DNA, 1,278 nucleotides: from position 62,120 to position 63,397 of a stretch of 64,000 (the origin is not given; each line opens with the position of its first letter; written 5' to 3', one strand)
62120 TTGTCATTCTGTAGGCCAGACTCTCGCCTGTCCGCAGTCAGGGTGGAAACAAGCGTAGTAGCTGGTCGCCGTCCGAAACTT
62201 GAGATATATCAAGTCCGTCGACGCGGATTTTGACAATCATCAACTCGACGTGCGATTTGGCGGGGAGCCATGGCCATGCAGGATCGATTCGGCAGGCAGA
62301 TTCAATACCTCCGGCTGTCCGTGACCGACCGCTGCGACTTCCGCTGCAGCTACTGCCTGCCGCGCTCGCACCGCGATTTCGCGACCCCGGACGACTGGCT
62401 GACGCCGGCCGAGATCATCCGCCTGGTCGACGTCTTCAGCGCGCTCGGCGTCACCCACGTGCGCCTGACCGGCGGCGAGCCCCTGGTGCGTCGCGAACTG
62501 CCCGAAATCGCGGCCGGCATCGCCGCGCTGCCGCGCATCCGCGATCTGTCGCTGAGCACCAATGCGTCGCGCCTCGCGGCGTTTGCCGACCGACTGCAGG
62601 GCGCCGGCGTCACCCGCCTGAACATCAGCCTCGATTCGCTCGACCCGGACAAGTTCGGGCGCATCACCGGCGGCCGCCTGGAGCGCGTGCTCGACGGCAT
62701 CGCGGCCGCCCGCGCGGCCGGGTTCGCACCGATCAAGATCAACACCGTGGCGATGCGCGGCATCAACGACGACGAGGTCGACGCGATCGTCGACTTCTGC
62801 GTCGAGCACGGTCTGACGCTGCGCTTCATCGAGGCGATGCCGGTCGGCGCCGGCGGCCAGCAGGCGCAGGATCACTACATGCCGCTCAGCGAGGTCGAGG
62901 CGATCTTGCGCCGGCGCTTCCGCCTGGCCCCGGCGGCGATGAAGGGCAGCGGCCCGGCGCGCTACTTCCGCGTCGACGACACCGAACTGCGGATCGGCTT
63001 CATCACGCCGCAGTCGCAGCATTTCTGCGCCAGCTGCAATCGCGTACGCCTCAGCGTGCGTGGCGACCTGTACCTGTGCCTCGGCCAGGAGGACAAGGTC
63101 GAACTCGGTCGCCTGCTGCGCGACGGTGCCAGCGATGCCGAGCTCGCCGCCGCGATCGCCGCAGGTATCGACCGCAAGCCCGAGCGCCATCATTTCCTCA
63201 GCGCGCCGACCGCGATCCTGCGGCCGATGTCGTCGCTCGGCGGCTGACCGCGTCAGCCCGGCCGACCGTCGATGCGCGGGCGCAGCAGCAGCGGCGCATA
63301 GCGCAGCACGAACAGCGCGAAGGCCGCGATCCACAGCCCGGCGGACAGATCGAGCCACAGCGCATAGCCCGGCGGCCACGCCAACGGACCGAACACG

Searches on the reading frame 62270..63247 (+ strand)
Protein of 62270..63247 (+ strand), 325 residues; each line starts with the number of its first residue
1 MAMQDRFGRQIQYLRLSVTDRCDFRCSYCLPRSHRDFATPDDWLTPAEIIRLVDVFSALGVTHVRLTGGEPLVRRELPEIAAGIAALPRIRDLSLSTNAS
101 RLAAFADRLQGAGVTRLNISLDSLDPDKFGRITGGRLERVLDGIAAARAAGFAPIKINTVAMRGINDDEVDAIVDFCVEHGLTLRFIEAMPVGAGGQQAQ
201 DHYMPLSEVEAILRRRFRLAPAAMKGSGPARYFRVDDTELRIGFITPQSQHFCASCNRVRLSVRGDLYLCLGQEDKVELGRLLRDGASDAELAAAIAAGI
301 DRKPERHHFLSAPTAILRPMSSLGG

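Call 29: search_protein_families(library=pfam, proteins=[window:62270-63247:+], max_evalue=0.001)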
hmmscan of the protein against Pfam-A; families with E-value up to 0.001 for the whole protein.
window:62270-63247:+ (325 aa): 3 families
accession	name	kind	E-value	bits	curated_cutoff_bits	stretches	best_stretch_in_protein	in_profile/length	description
PF06463.18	Mob_synth_C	-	6.5e-38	130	37.4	1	183-309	2-128/128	Molybdenum Cofactor Synthesis C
PF04055.27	Radical_SAM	-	2e-35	122.9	29.5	1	17-177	2-166/166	Radical SAM superfamily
PF13353.11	Fer4_12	-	0.00026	21.7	22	1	21-75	14-67/137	4Fe-4S single cluster domain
